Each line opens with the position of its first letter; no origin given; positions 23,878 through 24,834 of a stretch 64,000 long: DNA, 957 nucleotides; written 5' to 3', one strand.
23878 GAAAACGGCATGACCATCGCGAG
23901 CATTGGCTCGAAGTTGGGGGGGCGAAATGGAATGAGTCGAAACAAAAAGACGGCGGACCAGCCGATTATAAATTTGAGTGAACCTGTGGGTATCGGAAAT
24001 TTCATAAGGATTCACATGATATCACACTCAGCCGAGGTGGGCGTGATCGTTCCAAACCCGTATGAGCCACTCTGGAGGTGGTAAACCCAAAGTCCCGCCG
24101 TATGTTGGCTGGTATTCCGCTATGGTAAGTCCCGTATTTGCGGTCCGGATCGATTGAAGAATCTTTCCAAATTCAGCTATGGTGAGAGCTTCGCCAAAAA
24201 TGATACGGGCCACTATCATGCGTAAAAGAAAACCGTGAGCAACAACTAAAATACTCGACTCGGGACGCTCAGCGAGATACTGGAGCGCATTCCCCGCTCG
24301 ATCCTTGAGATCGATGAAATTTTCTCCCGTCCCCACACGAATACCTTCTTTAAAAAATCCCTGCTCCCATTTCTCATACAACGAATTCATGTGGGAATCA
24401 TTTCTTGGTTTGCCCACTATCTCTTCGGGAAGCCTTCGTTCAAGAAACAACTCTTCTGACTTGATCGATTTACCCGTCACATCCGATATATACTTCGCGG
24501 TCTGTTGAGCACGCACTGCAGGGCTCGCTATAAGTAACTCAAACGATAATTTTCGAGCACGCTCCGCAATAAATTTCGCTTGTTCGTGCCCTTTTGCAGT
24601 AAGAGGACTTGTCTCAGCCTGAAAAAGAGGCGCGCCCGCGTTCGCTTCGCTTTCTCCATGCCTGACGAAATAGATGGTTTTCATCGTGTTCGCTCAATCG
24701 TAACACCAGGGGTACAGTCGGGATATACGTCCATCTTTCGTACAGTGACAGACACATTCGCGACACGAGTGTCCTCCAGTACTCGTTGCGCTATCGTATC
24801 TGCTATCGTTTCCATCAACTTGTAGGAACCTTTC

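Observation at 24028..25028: Histidine-phosphatase-family gene translationally coupled (ATGA) to folB: candidate for the missing dihydroneopterin-phosphate phosphatase of folate synthesis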

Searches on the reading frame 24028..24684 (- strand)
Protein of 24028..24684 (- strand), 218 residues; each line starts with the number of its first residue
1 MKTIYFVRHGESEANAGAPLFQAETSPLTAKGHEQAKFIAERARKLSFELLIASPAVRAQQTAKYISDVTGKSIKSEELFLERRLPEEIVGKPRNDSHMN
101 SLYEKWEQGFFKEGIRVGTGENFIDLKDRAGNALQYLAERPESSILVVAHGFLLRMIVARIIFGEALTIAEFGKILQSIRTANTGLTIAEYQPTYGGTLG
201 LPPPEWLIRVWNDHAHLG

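Call 3: search_protein_families(library=pfam, proteins=[window:24028-24684:-], max_evalue=0.01)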
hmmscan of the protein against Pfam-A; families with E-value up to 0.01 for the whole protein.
window:24028-24684:- (218 aa): 1 family
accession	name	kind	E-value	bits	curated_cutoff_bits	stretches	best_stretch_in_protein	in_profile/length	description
PF00300.27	His_Phos_1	-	1.2e-30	107.1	21.7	1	4-193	1-183/194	Histidine phosphatase superfamily (branch 1)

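Call 4: search_protein_families(library=ncbifam, proteins=[window:24028-24684:-], max_evalue=0.01)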
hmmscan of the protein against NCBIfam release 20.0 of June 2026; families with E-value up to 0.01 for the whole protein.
window:24028-24684:- (218 aa): 16 families
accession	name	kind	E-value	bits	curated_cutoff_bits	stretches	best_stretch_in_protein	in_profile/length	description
NF038349.1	dPGM_arch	equivalog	4.7e-20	72.3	225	1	5-162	2-149/194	2,3-diphosphoglycerate-dependent phosphoglycerate mutase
NF002901.0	PRK03482.1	equivalog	1.4e-19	70.6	261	1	1-162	1-162/215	2,3-diphosphoglycerate-dependent phosphoglycerate mutase GpmB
TIGR03162.1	ribazole_cobC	equivalog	9.7e-19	67.5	162.9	1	4-161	1-155/176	alpha-ribazole phosphatase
NF011580.0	PRK15004.1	equivalog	1e-15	58.3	250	1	4-163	3-162/203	adenosylcobalamin/alpha-ribazole phosphatase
TIGR03848.1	MSMEG_4193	subfamily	3.8e-12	46.1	203.85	1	3-162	1-164/204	MSMEG_4193 family putative phosphomutase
NF009994.0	PRK13463.1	equivalog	5.3e-12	45.9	277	1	3-160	4-161/203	phosphoserine phosphatase 1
TIGR00249.1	sixA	equivalog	1.2e-11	44.7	74.5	1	3-71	2-68/154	phosphohistidine phosphatase SixA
NF045917.1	PhserinePhPspA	equivalog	5.2e-11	42.6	350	1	2-159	2-159/211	phosphoserine phosphatase PspA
NF005567.0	PRK07238.1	equivalog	5.8e-10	39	326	1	3-216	179-376/378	bifunctional RNase H/acid phosphatase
NF009993.0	PRK13462.1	equivalog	4.7e-06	26.4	226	1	4-162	8-159/203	acid phosphatase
TIGR01258.1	pgm_1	subfamily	9.9e-06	25.1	81.7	1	4-72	3-73/245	2,3-bisphosphoglycerate-dependent phosphoglycerate mutase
NF002339.0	PRK01295.1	equivalog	2.5e-05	23.9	316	1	3-98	4-103/206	2,3-bisphosphoglycerate-dependent phosphoglycerate mutase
NF052369.1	PmrG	equivalog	9.2e-05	22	170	1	4-69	23-89/168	lipopolysaccharide core heptose(II)-phosphate phosphatase PmrG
NF002217.0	PRK01112.1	equivalog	0.00054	19.4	320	1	1-64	1-64/228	2,3-bisphosphoglycerate-dependent phosphoglycerate mutase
NF010713.0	PRK14115.1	equivalog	0.0052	16.1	305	0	1-69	1-71/248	2,3-diphosphoglycerate-dependent phosphoglycerate mutase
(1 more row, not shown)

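Call 5: find_homologous_proteins(query=window:24028-24684:-, max_evalue=0.00001)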
Query window:24028-24684:- (218 aa): 512 proteins with E <= 0.00001 among 2361 candidates; the best 120 are listed.
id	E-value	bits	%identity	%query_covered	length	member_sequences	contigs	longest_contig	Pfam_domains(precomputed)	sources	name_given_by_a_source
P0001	8.6e-140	481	100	100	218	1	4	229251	PF00300.28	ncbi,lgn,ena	-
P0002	4.8e-108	378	78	100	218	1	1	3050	PF00300.28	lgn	-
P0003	2.0e-106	372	74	100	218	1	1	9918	PF00300.28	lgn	-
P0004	6.8e-104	364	73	100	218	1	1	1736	PF00300.28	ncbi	-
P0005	4.5e-102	358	74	100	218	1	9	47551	PF00300.28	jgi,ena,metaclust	metaclust:\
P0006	5.5e-90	319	64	100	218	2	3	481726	PF00300.28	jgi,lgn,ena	-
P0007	1.7e-87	310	66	100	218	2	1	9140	PF00300.28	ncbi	-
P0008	6.4e-81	289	59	100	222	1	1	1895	PF00300.28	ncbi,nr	ncbi:MAG: histidine phosphatase family protein [bacterium]|nr:histidine phosphatase family protein [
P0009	2.8e-78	280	67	84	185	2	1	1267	PF00300.28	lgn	-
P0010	2.8e-77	277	59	100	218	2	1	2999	PF00300.28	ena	-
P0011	7.6e-77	276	61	100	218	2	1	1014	PF00300.28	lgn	-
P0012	5.5e-76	273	60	100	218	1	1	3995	PF00300.28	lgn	-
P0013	8.5e-76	272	58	100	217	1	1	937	PF00300.28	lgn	-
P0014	5.6e-72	260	57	100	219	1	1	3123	PF00300.28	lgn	-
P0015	1.4e-71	258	57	100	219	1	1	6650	PF00300.28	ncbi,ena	-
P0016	1.9e-71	258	54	100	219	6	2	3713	PF00300.28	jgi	-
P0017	4.2e-69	250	55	100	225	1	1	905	PF00300.28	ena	-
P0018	1.2e-68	249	73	72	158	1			PF00300.28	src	-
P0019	4.2e-68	247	55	100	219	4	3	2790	PF00300.28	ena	-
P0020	1.1e-67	246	54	100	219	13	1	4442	PF00300.28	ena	-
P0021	2.8e-67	244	52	100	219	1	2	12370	PF00300.28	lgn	-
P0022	4.1e-65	237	51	100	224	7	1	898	PF00300.28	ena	-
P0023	7.2e-65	236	54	100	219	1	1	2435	PF00300.28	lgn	-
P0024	1.6e-64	235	53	100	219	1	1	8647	PF00300.28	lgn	-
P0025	2.9e-64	234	52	100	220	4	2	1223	PF00300.28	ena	-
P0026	1.1e-63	233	52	100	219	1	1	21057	PF00300.28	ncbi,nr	ncbi:histidine phosphatase family protein [Candidatus Kaiserbacteria bacterium]|nr:histidine phospha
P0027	1.3e-63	232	51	100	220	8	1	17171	PF00300.28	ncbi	ncbi:MAG: histidine phosphatase family protein [Patescibacteria group bacterium]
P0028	6.3e-63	230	52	100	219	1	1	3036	PF00300.28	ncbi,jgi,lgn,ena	-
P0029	1.3e-62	229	50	100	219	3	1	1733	PF00300.28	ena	-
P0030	1.7e-62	229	51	100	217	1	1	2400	PF00300.28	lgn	-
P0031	9.7e-62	226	52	100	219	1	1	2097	PF00300.28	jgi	jgi:2,3-bisphosphoglycerate-dependent phosphoglycerate mutase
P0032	1.7e-61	225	49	100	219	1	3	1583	PF00300.28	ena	-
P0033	3.4e-61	224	49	100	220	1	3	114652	PF00300.28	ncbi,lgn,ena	ncbi:MAG: histidine phosphatase family protein [Patescibacteria group bacterium]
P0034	4.3e-61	224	50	100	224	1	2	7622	PF00300.28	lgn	-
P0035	8.8e-61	223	50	100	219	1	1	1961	PF00300.28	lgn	-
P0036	1.1e-60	223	49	100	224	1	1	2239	PF00300.28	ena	-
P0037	1.3e-60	223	50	100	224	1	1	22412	PF00300.28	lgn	-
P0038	7.4e-60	220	49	100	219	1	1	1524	PF00300.28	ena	-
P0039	8.4e-60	220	49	100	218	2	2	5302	PF00300.28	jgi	-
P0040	1.1e-59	219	50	100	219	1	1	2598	PF00300.28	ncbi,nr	ncbi:histidine phosphatase family protein [Candidatus Kaiserbacteria bacterium]|nr:histidine phospha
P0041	2.4e-59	218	50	100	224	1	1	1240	PF00300.28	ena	-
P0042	3.7e-59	218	49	100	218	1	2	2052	PF00300.28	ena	-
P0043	4.1e-59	218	50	100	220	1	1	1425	PF00300.28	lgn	-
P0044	7.2e-59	217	48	100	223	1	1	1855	PF00300.28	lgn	-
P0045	1.2e-58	216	49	100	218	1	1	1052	PF00300.28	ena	-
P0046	1.5e-58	216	48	100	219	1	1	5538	PF00300.28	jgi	jgi:broad specificity phosphatase PhoE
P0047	1.8e-58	216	49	100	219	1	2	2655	PF00300.28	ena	-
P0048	2.2e-58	215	49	100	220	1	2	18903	PF00300.28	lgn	-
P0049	3.0e-58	215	49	100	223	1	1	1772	PF00300.28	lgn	-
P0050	5.3e-58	214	48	100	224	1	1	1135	PF00300.28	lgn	-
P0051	5.7e-58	214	49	100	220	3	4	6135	PF00300.28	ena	-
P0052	9.9e-58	213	48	100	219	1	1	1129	PF00300.28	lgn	-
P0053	6.5e-57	210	48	100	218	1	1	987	PF00300.28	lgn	-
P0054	2.4e-56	209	49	100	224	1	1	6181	PF00300.28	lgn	-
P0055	5.7e-55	204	48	100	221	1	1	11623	PF00300.28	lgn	-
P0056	7.2e-55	204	44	100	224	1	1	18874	PF00300.28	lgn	-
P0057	1.2e-54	203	45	100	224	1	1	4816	PF00300.28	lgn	-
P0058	7.5e-54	200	49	100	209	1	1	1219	PF00300.28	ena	-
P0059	7.5e-54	200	45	100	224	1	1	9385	PF00300.28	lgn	-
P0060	7.9e-54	200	48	100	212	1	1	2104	PF00300.28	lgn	-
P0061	1.7e-53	199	50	100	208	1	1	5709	PF00300.28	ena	-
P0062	4.9e-53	198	46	100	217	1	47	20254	PF00300.28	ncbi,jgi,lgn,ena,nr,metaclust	ncbi:MAG TPA: hypothetical protein DEF00_02585 [Candidatus Taylorbacteria bacterium]|nr:hypothetical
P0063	1.3e-52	196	48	100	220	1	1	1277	PF00300.28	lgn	-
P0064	1.5e-52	196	47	100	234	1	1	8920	PF00300.28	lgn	-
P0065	1.6e-52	196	49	100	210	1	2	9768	PF00300.28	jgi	jgi:probable phosphoglycerate mutase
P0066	1.7e-52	196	47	100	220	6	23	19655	PF00300.28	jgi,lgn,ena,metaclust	metaclust:\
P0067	1.9e-52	196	48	100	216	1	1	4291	PF00300.28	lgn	-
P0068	1.9e-52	196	47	100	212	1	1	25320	PF00300.28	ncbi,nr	ncbi:MAG: histidine phosphatase family protein [Candidatus Parcubacteria bacterium]|nr:histidine pho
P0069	3.7e-52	195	48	100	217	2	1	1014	PF00300.28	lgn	-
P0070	3.9e-52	195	48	100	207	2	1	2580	PF00300.28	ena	-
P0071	6.5e-52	194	44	100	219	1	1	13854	PF00300.28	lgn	-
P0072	1.3e-51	193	47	100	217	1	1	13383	PF00300.28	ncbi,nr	ncbi:MAG: histidine phosphatase family protein [Patescibacteria group bacterium]|nr:histidine phosph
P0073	1.7e-51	193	47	100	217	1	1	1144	PF00300.28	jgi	jgi:broad specificity phosphatase PhoE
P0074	1.8e-51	193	45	100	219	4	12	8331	PF00300.28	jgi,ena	-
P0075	2.1e-51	192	47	100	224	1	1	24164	PF00300.28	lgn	-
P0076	3.0e-51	192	47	100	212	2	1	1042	PF00300.28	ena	-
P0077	9.7e-51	190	48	100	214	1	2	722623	PF00300.28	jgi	jgi:broad specificity phosphatase PhoE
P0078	1.3e-50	190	45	100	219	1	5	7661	PF00300.28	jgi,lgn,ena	-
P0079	1.4e-50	190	47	100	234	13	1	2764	PF00300.28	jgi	-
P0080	5.6e-50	188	46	100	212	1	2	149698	PF00300.28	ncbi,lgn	-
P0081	7.0e-50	187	45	100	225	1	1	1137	PF00300.28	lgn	-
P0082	1.3e-49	187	46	100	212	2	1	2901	PF00300.28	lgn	-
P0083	1.7e-49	186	46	100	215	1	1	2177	PF00300.28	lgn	-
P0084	1.7e-49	186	44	100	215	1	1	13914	PF00300.28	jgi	jgi:ribonuclease H / adenosylcobalamin/alpha-ribazole phosphatase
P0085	3.0e-49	185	49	100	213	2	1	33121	PF00300.28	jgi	-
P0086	3.7e-49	185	45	100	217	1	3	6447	PF00300.28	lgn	-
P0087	6.9e-49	184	47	100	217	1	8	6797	PF00300.28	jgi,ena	-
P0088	1.2e-48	183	42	100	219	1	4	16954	PF00300.28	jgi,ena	-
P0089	2.5e-48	182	43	100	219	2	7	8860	PF00300.28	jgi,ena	-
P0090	2.6e-48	182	47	100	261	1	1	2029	PF00300.28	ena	-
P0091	4.1e-48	182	45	100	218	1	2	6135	PF00300.28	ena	-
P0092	4.6e-48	182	46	100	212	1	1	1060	PF00300.28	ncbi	-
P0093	5.4e-48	181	46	100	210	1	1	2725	PF00300.28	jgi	jgi:broad specificity phosphatase PhoE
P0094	5.7e-48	181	44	100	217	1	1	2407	PF00300.28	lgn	-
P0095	6.6e-48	181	45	100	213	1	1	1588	PF00300.28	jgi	jgi:broad specificity phosphatase PhoE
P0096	1.1e-47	180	44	100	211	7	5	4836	PF00300.28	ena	-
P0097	1.1e-47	180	47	100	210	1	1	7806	PF00300.28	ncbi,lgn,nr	ncbi:MAG: histidine phosphatase family protein [bacterium]|nr:histidine phosphatase family protein [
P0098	1.1e-47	180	47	100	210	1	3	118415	PF00300.28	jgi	-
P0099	1.1e-47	180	45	100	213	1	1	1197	PF00300.28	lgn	-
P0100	1.1e-47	180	43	100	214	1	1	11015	PF00300.28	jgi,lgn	jgi:probable phosphoglycerate mutase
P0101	1.5e-47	180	44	100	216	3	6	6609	PF00300.28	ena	-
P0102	1.6e-47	180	45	100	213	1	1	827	PF00300.28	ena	-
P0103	2.2e-47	179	46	100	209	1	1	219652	PF00300.28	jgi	-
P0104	2.4e-47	179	47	100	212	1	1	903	PF00300.28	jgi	jgi:broad specificity phosphatase PhoE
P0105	2.8e-47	179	44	100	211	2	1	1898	PF00300.28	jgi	jgi:broad specificity phosphatase PhoE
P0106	3.9e-47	179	44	100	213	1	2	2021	PF00300.28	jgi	jgi:broad specificity phosphatase PhoE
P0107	5.9e-47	178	44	100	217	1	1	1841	PF00300.28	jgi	-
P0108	6.3e-47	178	44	100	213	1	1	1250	PF00300.28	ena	-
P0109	1.1e-46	177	47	100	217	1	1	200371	PF00300.28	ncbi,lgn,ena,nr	ncbi:MAG: alpha-ribazole phosphatase [Parcubacteria group bacterium Gr01-1014_8]|nr:MAG: alpha-ribaz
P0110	1.1e-46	177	47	100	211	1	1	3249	PF00300.28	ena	-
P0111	1.2e-46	177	43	100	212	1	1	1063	PF00300.28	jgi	jgi:broad specificity phosphatase PhoE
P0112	1.4e-46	177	45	100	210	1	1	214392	PF00300.28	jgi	jgi:probable phosphoglycerate mutase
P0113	1.6e-46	177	42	100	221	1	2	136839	PF00300.28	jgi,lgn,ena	jgi:broad specificity phosphatase PhoE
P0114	1.6e-46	176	45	100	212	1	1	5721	PF00300.28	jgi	-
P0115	1.9e-46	176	43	100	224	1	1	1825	PF00300.28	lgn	-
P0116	2.3e-46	176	42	100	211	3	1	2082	PF00300.28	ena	-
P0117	2.3e-46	176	44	100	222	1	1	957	PF00300.28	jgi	jgi:probable phosphoglycerate mutase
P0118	2.3e-46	176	44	100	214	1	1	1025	PF00300.28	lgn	-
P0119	2.6e-46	176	43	100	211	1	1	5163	PF00300.28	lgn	-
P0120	2.6e-46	176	44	100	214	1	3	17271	PF00300.28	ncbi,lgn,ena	-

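Call 7: find_encoding_contigs(protein=P0001, flank=10000, max_places=3)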
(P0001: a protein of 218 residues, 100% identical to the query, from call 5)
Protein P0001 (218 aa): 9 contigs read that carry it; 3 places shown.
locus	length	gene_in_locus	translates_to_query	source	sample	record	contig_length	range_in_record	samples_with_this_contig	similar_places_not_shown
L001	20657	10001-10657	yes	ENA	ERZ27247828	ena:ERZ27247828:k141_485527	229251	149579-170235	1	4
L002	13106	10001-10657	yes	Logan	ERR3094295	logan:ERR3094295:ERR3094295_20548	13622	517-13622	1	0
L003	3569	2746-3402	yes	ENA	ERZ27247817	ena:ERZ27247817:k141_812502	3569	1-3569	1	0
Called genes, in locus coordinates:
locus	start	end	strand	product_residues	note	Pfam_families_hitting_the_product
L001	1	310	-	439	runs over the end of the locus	PF00206:Lyase_1, PF10415:FumaraseC_C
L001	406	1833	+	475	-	PF00479:G6PD_N, PF02781:G6PD_C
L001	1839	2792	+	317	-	PF03446:NAD_binding_2, PF00393:6PGD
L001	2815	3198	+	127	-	PF06210:DUF1003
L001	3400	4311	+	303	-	PF01634:HisG, PF08029:HisG_C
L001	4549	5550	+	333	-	-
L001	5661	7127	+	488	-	PF13522:GATase_6, PF13537:GATase_7, PF00156:Pribosyltran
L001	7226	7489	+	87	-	-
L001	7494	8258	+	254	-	-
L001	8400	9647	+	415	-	PF02073:Peptidase_M29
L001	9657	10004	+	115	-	PF02152:FolB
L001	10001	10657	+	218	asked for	PF00300:His_Phos_1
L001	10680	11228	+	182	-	PF07155:ECF-ribofla_trS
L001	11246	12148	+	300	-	PF02729:OTCace_N, PF00185:OTCace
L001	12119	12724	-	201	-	PF14378:PAP2_3 (weak), PF01569:PAP2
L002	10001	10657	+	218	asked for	PF00300:His_Phos_1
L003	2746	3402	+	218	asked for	PF00300:His_Phos_1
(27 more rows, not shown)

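Call 8: find_encoding_contigs(protein=P0006, flank=10000, max_places=3)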
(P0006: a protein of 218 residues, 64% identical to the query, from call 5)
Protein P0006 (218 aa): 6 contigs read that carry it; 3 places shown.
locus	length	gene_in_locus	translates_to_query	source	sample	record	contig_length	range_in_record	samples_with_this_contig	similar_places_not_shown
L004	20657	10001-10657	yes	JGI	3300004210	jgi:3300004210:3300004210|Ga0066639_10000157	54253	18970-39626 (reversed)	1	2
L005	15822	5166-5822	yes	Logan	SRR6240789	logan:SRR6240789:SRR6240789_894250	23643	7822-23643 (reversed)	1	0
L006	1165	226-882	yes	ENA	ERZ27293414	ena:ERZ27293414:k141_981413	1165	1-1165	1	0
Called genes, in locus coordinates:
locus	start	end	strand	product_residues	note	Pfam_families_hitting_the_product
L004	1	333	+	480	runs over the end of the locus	PF00479:G6PD_N, PF02781:G6PD_C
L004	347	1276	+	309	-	PF03446:NAD_binding_2, PF00393:6PGD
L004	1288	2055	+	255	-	PF00459:Inositol_P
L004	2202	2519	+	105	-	PF01371:Trp_repressor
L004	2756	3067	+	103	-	PF20530:DUF6745 (weak)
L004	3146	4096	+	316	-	PF01634:HisG, PF08029:HisG_C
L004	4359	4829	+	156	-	-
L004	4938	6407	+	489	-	PF13522:GATase_6, PF13537:GATase_7, PF00156:Pribosyltran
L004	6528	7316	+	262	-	-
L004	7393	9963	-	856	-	PF17900:Peptidase_M1_N, PF01433:Peptidase_M1, PF11838:ERAP1_C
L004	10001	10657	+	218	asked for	PF00300:His_Phos_1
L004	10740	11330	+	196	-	-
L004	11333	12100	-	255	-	PF02673:BacA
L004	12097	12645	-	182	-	PF01569:PAP2, PF14378:PAP2_3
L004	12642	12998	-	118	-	PF01219:DAGK_prokar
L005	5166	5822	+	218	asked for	PF00300:His_Phos_1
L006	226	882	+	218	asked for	PF00300:His_Phos_1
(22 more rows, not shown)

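Call 10: find_related_loci(query=A1, collection=genome_contigs, flank=6000)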
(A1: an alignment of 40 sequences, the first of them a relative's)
Query A1 (218 aa) in genome_contigs; peptide patterns used: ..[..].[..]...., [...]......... (x = any residue, [..] = any of these).
481 stretches matched a pattern; 434 encode a relative of the query (tblastn E <= 1e-3); the best 80 are kept; 80 distinct loci.
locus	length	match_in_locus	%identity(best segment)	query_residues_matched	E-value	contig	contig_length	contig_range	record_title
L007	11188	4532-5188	53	1-218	7e-75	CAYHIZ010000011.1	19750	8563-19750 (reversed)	MAG TPA_asm: uncultured Candidatus Saccharibacteria bacterium isolate ERP119705_co13_459 genome assembly, contig: NODE_3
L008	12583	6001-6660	51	1-218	4e-71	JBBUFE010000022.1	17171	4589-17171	MAG: Patescibacteria group bacterium isolate H52-bin063_1 H52_bin063_1_000000000022, whole genome shotgun sequence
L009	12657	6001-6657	51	1-218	1e-69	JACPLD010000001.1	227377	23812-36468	MAG: Candidatus Kaiserbacteria bacterium isolate NC_groundwater_512_Ag_S-0.1um_55_27 S35_SO-1_scaffold_29624, whole geno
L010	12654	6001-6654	52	1-218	4e-69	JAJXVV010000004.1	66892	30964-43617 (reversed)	MAG: bacterium isolate BP5.bin44 NODE_602_length_66892_cov_6.892953, whole genome shotgun sequence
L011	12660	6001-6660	49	1-218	5e-69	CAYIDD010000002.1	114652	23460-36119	MAG TPA_asm: uncultured Candidatus Saccharibacteria bacterium isolate ERP119705_co18_166 genome assembly, contig: NODE_7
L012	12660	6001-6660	52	1-218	1e-66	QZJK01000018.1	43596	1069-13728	MAG: Candidatus Parcubacteria bacterium isolate SURF_41 Ga0104751_1001237, whole genome shotgun sequence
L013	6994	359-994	48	1-218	1e-64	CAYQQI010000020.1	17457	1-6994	MAG TPA_asm: uncultured Candidatus Saccharibacteria bacterium isolate binchicken_co264_107 genome assembly, contig: NODE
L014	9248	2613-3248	49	1-218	2e-63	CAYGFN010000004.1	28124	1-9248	MAG TPA_asm: uncultured Candidatus Saccharibacteria bacterium isolate ERP113451_co3_115 genome assembly, contig: NODE_11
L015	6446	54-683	48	2-218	1e-61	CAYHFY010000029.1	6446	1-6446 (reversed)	MAG TPA_asm: uncultured Candidatus Saccharibacteria bacterium isolate ERP119705_co10_170 genome assembly, contig: NODE_9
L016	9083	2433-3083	47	1-218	1e-60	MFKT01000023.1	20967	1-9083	MAG: Candidatus Kaiserbacteria bacterium RIFCSPHIGHO2_01_FULL_53_29 rifcsphigho2_01_scaffold_5123, whole genome shotgun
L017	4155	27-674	47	1-218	4e-60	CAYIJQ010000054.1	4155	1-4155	MAG TPA_asm: uncultured Candidatus Saccharibacteria bacterium isolate ERP119705_co24_1052 genome assembly, contig: NODE_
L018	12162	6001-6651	48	1-218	6e-60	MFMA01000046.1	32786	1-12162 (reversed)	MAG: Candidatus Kaiserbacteria bacterium RIFCSPLOWO2_01_FULL_54_20 rifcsplowo2_01_scaffold_6534, whole genome shotgun se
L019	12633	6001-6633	47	2-218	8e-60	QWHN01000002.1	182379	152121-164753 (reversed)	MAG: Candidatus Saccharibacteria bacterium CPR2 test_scaffold_57, whole genome shotgun sequence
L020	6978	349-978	47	2-218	3e-59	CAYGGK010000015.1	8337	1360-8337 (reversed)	MAG TPA_asm: uncultured Candidatus Saccharibacteria bacterium isolate ERP113451_co3_264 genome assembly, contig: NODE_74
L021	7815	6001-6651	47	1-218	9e-59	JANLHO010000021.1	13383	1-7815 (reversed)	MAG: Patescibacteria group bacterium isolate P6-19 k99_152062, whole genome shotgun sequence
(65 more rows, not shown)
